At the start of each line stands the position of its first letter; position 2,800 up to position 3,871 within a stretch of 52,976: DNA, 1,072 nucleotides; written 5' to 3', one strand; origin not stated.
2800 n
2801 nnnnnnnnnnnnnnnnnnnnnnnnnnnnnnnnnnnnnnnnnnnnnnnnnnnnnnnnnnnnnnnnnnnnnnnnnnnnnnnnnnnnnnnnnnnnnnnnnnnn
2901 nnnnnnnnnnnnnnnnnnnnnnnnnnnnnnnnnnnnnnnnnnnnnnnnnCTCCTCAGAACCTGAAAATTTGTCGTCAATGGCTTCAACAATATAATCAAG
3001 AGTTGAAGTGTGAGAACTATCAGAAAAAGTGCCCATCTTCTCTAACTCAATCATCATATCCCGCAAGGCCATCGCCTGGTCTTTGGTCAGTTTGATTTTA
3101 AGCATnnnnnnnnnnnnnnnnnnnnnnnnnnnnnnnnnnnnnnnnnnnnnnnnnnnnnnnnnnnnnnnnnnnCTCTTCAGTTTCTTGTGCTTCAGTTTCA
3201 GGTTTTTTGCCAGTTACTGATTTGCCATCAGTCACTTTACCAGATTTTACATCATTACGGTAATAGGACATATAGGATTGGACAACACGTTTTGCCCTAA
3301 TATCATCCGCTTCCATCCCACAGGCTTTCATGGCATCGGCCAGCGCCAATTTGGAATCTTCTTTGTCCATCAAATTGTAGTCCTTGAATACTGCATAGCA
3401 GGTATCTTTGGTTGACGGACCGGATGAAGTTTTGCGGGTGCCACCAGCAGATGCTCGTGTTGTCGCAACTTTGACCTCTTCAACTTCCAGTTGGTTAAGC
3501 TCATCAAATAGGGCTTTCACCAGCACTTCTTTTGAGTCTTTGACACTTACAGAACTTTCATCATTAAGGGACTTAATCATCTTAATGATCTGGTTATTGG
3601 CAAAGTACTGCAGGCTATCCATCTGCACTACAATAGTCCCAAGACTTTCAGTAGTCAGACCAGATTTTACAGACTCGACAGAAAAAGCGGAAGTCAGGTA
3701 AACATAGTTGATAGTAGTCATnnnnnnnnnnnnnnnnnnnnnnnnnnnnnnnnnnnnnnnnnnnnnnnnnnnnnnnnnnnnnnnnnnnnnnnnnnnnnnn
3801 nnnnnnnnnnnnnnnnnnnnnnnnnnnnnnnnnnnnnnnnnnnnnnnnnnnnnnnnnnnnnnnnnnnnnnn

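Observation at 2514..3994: Three-member paralogous family of small early proteins sharing an MKDLKLT N-terminus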

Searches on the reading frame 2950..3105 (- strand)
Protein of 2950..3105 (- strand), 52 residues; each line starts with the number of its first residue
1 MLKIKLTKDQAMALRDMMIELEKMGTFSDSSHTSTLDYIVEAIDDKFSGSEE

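Call 4: search_protein_families(library=phrogs, proteins=[window:2950-3105:-], max_evalue=0.01)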
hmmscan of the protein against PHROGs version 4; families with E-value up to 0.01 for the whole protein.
seq(52 aa): 1 family
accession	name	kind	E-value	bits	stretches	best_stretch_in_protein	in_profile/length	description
phrog_35350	-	unknown function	1.7e-40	137.9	1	1-52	1-52/52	-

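Call 33: search_protein_families(library=pfam, proteins=[window:2950-3105:-], max_evalue=1)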
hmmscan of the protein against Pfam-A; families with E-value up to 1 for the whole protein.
seq(52 aa): 0 families

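Call 57: search_dna_similar(query=window:2950-3105:-, collection=phages, mode=protein, max_evalue=10, max_rows=25, rows=spread)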
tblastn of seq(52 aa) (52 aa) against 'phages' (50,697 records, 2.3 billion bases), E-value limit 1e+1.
Records with a match: 45; places in all: 46; records where one place covers at least 80% of the query: 45.
Best place of each record, by identity: >=99% 17; 95-99% 22; 90-95% 4; <60% 2.
By first word of the organism name: Salmonella 35; Escherichia 8; Phage 1; Listeria 1.
By host as written in the record: Salmonella enterica subsp. enterica serovar Enteritidis PT1 13; Salmonella enterica 4; - 4; Salmonella enterica subsp. enterica serovar Enteritidis ST11 3; Salmonella enterica subsp. enterica serovar Bredney 2; Salmonella sp. 2; Escherichia coli 2; Salmonella enterica Infantis 2; and 12 more.
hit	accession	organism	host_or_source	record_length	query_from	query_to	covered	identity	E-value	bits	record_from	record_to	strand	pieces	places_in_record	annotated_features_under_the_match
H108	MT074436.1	Salmonella phage yarpen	Salmonella enterica subsp. enterica ...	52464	1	52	100%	100.0%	2e-26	104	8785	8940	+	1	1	hypothetical protein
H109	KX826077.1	Salmonella phage UPF_BP2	Salmonella enterica subsp. enterica ...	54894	1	52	100%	100.0%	2e-26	103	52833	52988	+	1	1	hypothetical protein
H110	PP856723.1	Salmonella phage vB_SEnST11_KE24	Salmonella enterica subsp. enterica ...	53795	1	52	100%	100.0%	2e-26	103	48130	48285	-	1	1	hypothetical protein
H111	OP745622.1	Salmonella phage SB2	Salmonella sp.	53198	1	52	100%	100.0%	2e-26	103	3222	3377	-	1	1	hypothetical protein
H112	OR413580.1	Salmonella phage SPLA2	Salmonella enterica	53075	1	52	100%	100.0%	2e-26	103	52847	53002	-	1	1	hypothetical protein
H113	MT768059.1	Escherichia phage vB_EcoM_swi3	-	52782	1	52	100%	100.0%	2e-26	103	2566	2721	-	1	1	hypothetical protein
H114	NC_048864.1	Salmonella phage birk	Salmonella enterica subsp. enterica ...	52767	1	52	100%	100.0%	2e-26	103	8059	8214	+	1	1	hypothetical protein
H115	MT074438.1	Salmonella phage rivia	Salmonella enterica subsp. enterica ...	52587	1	52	100%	100.0%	2e-26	103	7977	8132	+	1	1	hypothetical protein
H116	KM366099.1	Salmonella phage BP63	Salmonella enterica Infantis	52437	1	52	100%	100.0%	2e-26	103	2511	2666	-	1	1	hypothetical protein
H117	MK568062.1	Salmonella phage LSE7621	Salmonella enterica serovar Enteritidis ...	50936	1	52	100%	98.1%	6e-26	102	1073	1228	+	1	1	hypothetical protein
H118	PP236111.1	Salmonella phage vB_SalM_Sz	Salmonella sp.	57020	1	52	100%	98.1%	6e-26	102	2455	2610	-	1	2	hypothetical protein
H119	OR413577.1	Salmonella phage SPLA12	Salmonella enterica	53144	1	52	100%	98.1%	6e-26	102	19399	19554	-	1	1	hypothetical protein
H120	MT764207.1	Escherichia phage JEP7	Escherichia coli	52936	1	52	100%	98.1%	6e-26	102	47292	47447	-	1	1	hypothetical protein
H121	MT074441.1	Salmonella phage brunost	Salmonella enterica subsp. enterica ...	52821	1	52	100%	98.1%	6e-26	102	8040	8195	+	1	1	hypothetical protein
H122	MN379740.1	Salmonella phage 8-19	Salmonella enterica subsp. enterica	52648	1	52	100%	98.1%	6e-26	102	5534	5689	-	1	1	hypothetical protein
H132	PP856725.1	Salmonella phage vB_SEnST11_KE26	Salmonella enterica subsp. enterica ...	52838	1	51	98%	41.2%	1e-6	48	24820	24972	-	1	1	hypothetical protein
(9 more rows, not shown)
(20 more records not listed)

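Call 62: get_annotated_region(hit=H132, flank=2500)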
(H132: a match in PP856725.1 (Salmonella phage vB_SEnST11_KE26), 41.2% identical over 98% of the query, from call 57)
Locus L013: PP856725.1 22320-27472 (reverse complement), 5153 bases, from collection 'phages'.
description: Salmonella phage vB_SEnST11_KE26, complete genome.
organism: Salmonella phage vB_SEnST11_KE26 (NCBI taxid 3161177)
taxonomy: Viruses; Duplodnaviria; Heunggongvirae; Uroviricota; Caudoviricetes; Rosemountvirus
host: Salmonella enterica subsp. enterica serovar Enteritidis ST11; source: sewage; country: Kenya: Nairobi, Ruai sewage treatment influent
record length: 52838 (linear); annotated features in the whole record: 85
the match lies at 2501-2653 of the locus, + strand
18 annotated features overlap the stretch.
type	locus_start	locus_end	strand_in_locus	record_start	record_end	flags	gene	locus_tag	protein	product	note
CDS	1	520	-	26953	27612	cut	-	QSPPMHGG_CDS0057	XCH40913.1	dihydrofolate reductase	RNA and nucleotide metabolism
CDS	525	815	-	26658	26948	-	-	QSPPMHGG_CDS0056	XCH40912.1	hypothetical protein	-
CDS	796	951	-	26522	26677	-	-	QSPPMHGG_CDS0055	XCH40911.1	hypothetical protein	-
CDS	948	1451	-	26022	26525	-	-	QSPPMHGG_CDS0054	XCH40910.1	hypothetical protein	-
CDS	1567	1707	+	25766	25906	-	-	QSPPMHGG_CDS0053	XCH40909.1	hypothetical protein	-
CDS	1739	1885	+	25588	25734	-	-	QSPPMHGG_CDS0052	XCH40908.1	hypothetical protein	-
CDS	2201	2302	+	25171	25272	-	-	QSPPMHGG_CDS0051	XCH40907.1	hypothetical protein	-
CDS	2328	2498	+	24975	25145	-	-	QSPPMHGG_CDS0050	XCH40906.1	hypothetical protein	-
CDS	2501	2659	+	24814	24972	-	-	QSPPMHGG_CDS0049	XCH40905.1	hypothetical protein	-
CDS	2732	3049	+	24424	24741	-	-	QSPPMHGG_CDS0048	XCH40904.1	hypothetical protein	-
CDS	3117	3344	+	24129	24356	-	-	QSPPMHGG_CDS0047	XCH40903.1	hypothetical protein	-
CDS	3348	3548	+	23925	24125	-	-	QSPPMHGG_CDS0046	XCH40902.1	hypothetical protein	-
CDS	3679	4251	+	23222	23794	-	-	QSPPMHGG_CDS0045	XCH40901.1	hypothetical protein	-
CDS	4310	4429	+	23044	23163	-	-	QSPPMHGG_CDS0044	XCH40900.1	membrane protein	auxiliary metabolic gene and host takeover; moron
CDS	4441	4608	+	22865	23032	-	-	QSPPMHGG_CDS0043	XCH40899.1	hypothetical protein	-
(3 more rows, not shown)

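Call 84: search_protein_families(library=ncbifam, proteins=[window:2950-3105:-], max_evalue=1)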
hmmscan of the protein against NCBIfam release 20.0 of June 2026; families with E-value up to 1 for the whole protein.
seq(52 aa): 0 families

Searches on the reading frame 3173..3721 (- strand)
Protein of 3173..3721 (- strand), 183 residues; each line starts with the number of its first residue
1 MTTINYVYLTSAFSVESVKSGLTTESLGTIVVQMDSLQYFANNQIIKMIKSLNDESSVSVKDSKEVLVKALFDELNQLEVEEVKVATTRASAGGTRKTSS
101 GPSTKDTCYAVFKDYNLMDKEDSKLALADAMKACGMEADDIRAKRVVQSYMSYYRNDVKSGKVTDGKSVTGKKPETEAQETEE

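Call 4: search_protein_families(library=phrogs, proteins=[window:3173-3721:-], max_evalue=0.01)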
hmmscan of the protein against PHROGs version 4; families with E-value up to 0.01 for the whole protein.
seq(183 aa): 2 families
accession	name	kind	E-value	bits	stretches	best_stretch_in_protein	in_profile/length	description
phrog_9997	-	unknown function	2.7e-59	200.2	1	2-160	1-144/145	-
phrog_18416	-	unknown function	5.9e-05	23.8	1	70-158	61-145/147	-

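Call 33: search_protein_families(library=pfam, proteins=[window:3173-3721:-], max_evalue=1)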
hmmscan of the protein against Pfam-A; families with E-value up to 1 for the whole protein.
seq(183 aa): 0 families
